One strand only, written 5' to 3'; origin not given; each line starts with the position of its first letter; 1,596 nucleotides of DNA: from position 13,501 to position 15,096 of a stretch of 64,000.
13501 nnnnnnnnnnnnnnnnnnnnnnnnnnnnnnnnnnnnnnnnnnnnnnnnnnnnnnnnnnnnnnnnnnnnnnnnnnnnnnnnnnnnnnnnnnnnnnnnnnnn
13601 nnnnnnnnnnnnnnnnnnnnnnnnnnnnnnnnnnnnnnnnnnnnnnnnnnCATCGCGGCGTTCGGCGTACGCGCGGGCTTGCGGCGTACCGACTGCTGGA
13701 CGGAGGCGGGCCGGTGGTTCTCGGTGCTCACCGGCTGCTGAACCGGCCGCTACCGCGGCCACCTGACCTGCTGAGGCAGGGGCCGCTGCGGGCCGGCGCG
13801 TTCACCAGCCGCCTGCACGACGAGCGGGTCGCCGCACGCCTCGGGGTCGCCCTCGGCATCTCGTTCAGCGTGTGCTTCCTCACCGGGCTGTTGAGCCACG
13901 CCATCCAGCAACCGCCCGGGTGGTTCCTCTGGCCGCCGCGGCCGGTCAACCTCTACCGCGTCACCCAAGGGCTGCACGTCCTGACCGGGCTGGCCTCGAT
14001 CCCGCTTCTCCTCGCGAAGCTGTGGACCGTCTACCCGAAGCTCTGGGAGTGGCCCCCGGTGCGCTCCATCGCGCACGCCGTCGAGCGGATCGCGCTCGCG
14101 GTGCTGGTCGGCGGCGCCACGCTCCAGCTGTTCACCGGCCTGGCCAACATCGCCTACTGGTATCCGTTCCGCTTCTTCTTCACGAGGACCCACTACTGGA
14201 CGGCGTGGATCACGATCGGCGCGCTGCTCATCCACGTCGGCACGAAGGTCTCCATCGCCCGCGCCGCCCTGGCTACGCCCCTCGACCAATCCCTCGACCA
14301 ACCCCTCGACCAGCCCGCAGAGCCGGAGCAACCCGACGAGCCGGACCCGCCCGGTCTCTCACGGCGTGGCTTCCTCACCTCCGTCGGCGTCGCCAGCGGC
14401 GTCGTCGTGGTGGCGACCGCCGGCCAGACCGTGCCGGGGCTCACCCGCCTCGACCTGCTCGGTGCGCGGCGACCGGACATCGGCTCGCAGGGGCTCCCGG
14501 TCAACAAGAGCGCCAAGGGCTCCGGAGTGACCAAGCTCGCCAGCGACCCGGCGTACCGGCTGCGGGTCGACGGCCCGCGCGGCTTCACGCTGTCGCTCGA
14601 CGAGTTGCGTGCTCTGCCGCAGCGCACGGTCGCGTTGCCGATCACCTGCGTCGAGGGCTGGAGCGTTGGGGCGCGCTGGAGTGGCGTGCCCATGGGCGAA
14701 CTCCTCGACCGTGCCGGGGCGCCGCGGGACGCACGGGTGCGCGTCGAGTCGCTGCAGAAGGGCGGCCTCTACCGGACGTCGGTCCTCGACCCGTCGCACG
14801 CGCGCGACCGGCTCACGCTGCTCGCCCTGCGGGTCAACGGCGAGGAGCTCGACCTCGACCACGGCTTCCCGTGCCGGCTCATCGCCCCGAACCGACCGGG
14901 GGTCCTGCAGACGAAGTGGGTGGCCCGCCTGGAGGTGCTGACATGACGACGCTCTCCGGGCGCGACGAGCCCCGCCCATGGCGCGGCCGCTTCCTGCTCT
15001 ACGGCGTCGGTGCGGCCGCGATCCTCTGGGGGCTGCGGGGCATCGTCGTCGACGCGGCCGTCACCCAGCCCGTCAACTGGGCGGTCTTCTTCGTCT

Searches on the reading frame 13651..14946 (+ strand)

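Call 71: search_protein_families(library=pfam, proteins=[window:13651-14946:+], max_evalue=0.0001)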
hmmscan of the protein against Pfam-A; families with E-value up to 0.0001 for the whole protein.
window:13651-14946:+ (431 aa): 1 family
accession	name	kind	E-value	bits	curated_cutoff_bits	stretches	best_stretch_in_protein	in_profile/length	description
PF00174.25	Oxidored_molyb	-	1.5e-25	90.2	24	1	300-430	10-161/169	Oxidoreductase molybdopterin binding domain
